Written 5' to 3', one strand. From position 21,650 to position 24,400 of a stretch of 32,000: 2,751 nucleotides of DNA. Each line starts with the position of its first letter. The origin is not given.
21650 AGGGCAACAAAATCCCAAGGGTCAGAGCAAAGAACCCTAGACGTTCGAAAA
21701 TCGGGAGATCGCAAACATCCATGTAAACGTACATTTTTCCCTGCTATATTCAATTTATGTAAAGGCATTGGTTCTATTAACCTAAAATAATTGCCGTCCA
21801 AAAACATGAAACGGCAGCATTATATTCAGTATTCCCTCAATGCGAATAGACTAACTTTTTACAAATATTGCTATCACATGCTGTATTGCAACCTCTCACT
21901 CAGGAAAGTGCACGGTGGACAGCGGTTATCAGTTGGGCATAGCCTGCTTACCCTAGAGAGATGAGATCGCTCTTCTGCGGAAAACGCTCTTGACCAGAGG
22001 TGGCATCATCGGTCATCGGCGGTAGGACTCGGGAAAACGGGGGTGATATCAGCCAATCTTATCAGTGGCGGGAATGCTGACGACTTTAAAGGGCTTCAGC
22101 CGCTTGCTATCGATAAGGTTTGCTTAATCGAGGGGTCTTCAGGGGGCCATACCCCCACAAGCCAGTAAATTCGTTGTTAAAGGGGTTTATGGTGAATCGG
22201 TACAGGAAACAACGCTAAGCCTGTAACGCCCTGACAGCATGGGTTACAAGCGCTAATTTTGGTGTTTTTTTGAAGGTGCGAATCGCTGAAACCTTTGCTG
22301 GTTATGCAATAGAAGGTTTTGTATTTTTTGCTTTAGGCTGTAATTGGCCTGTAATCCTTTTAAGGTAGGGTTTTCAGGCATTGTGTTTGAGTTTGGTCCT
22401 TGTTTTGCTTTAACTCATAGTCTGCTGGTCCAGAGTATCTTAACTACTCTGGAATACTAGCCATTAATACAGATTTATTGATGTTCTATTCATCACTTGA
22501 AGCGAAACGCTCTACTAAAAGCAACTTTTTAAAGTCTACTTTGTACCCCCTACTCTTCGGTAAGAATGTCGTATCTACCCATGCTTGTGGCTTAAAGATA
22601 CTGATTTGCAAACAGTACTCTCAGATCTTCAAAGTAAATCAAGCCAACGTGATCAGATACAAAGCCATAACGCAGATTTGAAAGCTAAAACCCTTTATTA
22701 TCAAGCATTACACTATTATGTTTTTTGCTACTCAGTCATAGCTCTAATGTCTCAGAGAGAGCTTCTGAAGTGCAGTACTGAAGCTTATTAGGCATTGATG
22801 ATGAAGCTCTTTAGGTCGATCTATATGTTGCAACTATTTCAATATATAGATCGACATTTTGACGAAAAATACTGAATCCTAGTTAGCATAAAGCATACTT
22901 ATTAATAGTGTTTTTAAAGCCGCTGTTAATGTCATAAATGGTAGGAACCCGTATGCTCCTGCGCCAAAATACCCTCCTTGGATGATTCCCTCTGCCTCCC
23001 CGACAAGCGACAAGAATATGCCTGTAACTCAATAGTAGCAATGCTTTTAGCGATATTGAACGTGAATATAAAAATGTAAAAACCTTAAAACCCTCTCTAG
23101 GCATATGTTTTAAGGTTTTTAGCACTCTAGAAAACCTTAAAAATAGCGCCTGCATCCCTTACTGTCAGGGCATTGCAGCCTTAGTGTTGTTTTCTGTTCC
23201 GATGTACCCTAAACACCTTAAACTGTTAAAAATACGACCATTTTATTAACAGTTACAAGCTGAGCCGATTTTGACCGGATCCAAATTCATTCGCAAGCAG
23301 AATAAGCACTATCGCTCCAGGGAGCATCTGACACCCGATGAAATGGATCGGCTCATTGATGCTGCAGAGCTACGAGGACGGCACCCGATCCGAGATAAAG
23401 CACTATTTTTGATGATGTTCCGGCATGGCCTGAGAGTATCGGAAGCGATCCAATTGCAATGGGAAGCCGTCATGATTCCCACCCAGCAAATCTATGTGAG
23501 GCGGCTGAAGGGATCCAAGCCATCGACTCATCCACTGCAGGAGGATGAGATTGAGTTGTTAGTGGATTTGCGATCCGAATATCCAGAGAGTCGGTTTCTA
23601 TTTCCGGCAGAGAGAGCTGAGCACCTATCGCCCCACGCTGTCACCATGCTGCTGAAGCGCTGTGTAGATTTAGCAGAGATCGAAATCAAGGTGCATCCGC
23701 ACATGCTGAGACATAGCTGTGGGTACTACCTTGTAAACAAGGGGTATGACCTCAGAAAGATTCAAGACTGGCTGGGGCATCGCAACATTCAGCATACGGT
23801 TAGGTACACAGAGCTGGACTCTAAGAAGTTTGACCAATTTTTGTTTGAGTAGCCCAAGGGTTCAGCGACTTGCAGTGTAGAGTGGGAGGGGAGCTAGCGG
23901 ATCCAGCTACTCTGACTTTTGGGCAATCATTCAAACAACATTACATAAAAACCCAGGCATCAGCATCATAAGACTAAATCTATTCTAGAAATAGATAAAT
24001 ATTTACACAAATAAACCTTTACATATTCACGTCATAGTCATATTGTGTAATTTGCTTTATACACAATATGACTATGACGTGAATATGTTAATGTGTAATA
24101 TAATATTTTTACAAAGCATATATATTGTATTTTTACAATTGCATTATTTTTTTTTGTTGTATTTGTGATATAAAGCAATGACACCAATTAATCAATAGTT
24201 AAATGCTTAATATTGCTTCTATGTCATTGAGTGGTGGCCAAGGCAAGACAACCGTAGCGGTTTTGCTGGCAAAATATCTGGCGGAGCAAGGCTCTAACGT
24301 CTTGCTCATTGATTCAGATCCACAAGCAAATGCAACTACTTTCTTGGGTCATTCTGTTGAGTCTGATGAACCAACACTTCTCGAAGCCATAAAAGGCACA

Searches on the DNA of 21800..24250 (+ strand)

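Call 7: search_dna_similar(query=window:21800-24000:+, collection=plasmids, mode=distant, max_rows=30)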
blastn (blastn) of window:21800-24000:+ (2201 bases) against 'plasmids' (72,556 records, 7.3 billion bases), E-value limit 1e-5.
Records with a match: 5; places in all: 7; records where one place covers at least 80% of the query: 0.
Best place of each record, by identity: 60-80% 5.
By first word of the organism name: Acaryochloris 5.
By predicted mobility (MOB-suite, as given by PLSDB): conjugative 4; mobilizable 1.
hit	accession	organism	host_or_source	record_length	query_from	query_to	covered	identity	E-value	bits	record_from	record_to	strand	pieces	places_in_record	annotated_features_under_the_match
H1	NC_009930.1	Acaryochloris marina MBIC11017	-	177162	1508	2033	24%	65.0%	5e-21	111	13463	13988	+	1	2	tyrosine-type recombinase/integrase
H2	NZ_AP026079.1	Acaryochloris marina MBIC10699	cell culture,Ascidian, Diplosoma similis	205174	1508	2010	23%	66.5%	3e-30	141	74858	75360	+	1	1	tyrosine-type recombinase/integrase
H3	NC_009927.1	Acaryochloris marina MBIC11017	-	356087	1508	2010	23%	66.1%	2e-27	132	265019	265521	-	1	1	tyrosine-type recombinase/integrase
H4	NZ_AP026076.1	Acaryochloris marina MBIC10699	cell culture,Ascidian, Diplosoma similis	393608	1508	2010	23%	65.9%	6e-26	128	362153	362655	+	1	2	tyrosine-type recombinase/integrase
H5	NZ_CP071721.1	Acaryochloris sp. 'Moss Beach'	culture,intertidal zone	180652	1850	1981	6%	73.5%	8e-12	82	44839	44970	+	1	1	none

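Call 25: search_dna_similar(query=window:22182-22290:+, collection=plasmids, mode=distant, max_evalue=10, max_rows=30)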
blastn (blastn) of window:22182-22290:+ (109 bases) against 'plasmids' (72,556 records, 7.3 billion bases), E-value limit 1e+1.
Records with a match: 3; places in all: 3; records where one place covers at least 80% of the query: 0.
Best place of each record, by identity: 90-95% 1; 80-90% 2.
By first word of the organism name: Vibrio 2; Haloarcula 1.
By predicted mobility (MOB-suite, as given by PLSDB): mobilizable 2; non-mobilizable 1.
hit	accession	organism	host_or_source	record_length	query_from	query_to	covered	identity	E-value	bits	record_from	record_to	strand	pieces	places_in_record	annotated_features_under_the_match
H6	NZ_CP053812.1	Vibrio cholerae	bacterial culture,Water sample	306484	1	38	35%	84.2%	8e-2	43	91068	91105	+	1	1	none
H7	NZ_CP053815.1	Vibrio cholerae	bacterial culture,Water sample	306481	1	38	35%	84.2%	8e-2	43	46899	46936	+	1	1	none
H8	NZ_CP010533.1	Haloarcula sp. CBA1115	monoisolate,Solar salt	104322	47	71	23%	92.0%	3e+0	37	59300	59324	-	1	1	hypothetical protein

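Call 28: get_annotated_region(hit=H6, flank=6000)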
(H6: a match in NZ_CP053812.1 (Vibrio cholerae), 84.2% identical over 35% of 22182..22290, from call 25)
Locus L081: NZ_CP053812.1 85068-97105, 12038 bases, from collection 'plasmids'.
description: Vibrio cholerae strain W6G plasmid pW6G, complete sequence
organism: Vibrio cholerae (NCBI taxid 666)
taxonomy: Bacteria; Pseudomonadota; Gammaproteobacteria; Vibrionales; Vibrionaceae; Vibrio; Vibrio cholerae
host: -; source: bacterial culture,Water sample; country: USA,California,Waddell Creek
typing (MOB-suite, as given by PLSDB): mobilizable; replicon IncC; relaxase MOBH
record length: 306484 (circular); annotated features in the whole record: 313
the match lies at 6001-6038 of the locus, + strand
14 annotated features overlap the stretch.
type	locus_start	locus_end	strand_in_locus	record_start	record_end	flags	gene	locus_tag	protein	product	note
CDS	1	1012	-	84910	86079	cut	-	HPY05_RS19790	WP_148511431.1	glutathionylspermidine synthase family protein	-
CDS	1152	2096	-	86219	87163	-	-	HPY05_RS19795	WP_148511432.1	DUF1190 domain-containing protein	-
CDS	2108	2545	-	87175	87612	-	-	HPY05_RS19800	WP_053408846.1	DUF350 domain-containing protein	-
CDS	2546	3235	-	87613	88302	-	-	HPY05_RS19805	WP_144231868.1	YjfK family protein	-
CDS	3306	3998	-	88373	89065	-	-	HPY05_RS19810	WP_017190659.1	PspA/IM30 family protein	-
CDS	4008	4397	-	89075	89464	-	-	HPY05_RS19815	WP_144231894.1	DUF2170 family protein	-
CDS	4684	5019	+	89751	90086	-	-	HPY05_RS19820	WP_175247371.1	hypothetical protein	-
CDS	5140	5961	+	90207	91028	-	-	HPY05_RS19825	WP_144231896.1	Dam family site-specific DNA-(adenine-N6)-methyltransferase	GO:0006306 - DNA methylation [Evidence IEA]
CDS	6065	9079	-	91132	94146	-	-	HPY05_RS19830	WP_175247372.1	Tn3 family transposase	-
CDS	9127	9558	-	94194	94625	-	-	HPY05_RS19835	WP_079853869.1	hypothetical protein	-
CDS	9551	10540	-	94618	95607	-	-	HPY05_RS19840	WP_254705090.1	hypothetical protein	-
CDS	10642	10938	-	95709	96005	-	-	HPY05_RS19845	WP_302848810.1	type II toxin-antitoxin system RelE/ParE family toxin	GO:0030541 - plasmid partitioning [Evidence IEA]; GO:0051290 - protein heterotetramerization [Evidence IEA]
CDS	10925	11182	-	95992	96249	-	-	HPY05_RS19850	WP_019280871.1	antitoxin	-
CDS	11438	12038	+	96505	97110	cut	-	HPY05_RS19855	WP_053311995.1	recombinase family protein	-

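Call 60: get_annotated_region(hit=H3, flank=5000)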
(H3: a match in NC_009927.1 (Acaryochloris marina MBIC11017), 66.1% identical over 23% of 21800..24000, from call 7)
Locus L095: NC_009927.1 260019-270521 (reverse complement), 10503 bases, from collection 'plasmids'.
description: Acaryochloris marina MBIC11017 plasmid pREB2, complete sequence
organism: Acaryochloris marina MBIC11017 (NCBI taxid 329726)
taxonomy: Bacteria; Cyanobacteriota; Cyanophyceae; Acaryochloridales; Acaryochloridaceae; Acaryochloris; Acaryochloris marina; Acaryochloris marina MBIC11017
host: -; source: -; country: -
typing (MOB-suite, as given by PLSDB): conjugative; relaxase MOBF; mating-pair formation MPF_T
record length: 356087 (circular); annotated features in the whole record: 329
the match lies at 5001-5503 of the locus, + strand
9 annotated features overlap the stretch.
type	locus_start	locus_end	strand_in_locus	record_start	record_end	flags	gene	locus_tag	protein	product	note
CDS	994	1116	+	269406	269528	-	-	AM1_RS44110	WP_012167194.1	hypothetical protein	-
CDS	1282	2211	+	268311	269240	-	-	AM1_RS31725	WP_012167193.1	pentapeptide repeat-containing protein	-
CDS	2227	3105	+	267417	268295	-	-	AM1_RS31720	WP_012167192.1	pentapeptide repeat-containing protein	-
CDS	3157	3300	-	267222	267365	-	-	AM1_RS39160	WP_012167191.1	DUF2887 domain-containing protein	-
CDS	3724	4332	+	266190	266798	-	-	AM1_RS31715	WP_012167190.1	ParA family protein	-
CDS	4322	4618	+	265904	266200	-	-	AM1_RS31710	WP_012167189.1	hypothetical protein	-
CDS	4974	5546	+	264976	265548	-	-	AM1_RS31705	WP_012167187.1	tyrosine-type recombinase/integrase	GO:0015074 - DNA integration [Evidence IEA]; GO:0006310 - DNA recombination [Evidence IEA]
CDS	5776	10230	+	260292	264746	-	-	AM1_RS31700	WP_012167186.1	NACHT domain-containing protein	-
CDS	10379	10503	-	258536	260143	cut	-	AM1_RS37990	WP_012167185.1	pentapeptide repeat-containing protein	-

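Call 61: get_annotated_region(hit=H2, flank=5000)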
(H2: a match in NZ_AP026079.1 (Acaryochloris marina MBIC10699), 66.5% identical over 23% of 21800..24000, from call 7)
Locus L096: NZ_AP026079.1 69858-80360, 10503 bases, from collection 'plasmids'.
description: Acaryochloris marina MBIC10699 plasmid pREC4, complete sequence
organism: Acaryochloris marina MBIC10699 (NCBI taxid 2954813)
taxonomy: Bacteria; Cyanobacteriota; Cyanophyceae; Acaryochloridales; Acaryochloridaceae; Acaryochloris; Acaryochloris marina; Acaryochloris marina MBIC10699
host: -; source: cell culture,Ascidian, Diplosoma similis; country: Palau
typing (MOB-suite, as given by PLSDB): conjugative; relaxase MOBF; mating-pair formation MPF_T
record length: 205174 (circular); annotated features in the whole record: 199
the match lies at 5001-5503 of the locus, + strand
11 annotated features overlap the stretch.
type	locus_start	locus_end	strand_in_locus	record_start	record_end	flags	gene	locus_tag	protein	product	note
CDS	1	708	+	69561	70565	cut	-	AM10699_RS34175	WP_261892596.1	hypothetical protein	-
CDS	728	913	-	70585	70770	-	-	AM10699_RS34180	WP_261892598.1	hypothetical protein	-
CDS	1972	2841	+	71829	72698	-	-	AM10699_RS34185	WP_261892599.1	hypothetical protein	-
CDS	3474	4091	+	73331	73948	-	parA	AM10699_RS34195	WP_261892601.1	ParA family partition ATPase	-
CDS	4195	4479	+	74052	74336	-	-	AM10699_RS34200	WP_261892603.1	ribbon-helix-helix domain-containing protein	-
CDS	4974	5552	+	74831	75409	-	-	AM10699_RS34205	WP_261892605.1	tyrosine-type recombinase/integrase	GO:0015074 - DNA integration [Evidence IEA]; GO:0006310 - DNA recombination [Evidence IEA]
CDS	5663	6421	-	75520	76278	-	-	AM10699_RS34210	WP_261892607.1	CYTH domain-containing protein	-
CDS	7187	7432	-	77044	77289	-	-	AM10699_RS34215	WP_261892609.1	hypothetical protein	-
CDS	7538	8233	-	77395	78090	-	-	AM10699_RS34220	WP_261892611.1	hypothetical protein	-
CDS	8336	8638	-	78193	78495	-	-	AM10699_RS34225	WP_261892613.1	hypothetical protein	-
CDS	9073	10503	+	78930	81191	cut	-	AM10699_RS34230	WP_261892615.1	DNA/RNA non-specific endonuclease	-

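Call 63: search_rna_families(source=window, start=21800, end=24250, threshold=evalue, max_evalue=1)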
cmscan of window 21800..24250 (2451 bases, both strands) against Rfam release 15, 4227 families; matches with E-value up to 1: 8.
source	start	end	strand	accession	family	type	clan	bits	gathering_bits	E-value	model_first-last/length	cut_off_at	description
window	24011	24095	-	RF04151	MIR4387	Gene; miRNA;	CL00144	38.7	84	9.9e-06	1-109/109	no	MIR4387 microRNA precursor family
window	24014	24098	+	RF04151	MIR4387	Gene; miRNA;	CL00144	37.9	84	1.6e-05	1-109/109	no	MIR4387 microRNA precursor family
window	24022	24087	-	RF04140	mir-3118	Gene; miRNA;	-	36.9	89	3.3e-05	1-76/76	no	mir-3118 microRNA precursor family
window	24023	24086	+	RF03747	mir-4536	Gene; miRNA;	-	35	76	0.00049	1-88/88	no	mir-4536 microRNA precursor family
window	24015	24094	-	RF04176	mir-3149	Gene; miRNA;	-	33.9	100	0.00049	1-83/83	no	mir-3149 microRNA precursor family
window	24029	24080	-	RF03747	mir-4536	Gene; miRNA;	-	28.3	76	0.023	1-88/88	no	mir-4536 microRNA precursor family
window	24017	24093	+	RF00712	mir-460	Gene; miRNA;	-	23.3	52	0.019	1-77/77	no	mir-460 microRNA precursor family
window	24024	24085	+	RF04133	MIR2646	Gene; miRNA;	-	21.8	245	0.068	1-256/256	no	MIR2646 microRNA precursor family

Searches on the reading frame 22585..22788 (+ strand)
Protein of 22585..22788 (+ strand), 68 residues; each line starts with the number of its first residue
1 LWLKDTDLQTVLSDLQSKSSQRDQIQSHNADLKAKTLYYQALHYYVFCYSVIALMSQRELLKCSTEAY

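Call 40: search_protein_families(library=pfam, proteins=[window:22585-22788:+], max_evalue=1)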
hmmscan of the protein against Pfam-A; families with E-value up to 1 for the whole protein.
window:22585-22788:+ (68 aa): 1 family
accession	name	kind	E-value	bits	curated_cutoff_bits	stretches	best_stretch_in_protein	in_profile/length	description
PF19713.4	DUF6208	-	0.013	14.9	25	1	22-48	170-197/316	Family of unknown function (DUF6208)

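Call 65: find_homologous_proteins(query=window:22585-22788:+, max_evalue=0.01)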
Query window:22585-22788:+: no candidate shares three 5-residue words with the query. No homologue found.

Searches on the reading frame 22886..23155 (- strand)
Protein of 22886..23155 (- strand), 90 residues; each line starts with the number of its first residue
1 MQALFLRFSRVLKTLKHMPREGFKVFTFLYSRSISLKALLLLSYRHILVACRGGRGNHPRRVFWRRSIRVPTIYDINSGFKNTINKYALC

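Call 40: search_protein_families(library=pfam, proteins=[window:22886-23155:-], max_evalue=1)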
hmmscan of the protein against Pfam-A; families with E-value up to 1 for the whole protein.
window:22886-23155:- (90 aa): 0 families

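Call 70: search_protein_representatives(protein=window:22886-23155:-)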
Query: 90 residues. Proteins with E-value up to 0.001 (for the whole library): 0; up to 1e-10: 0; up to 1e-30: 0. The best 0 are listed.
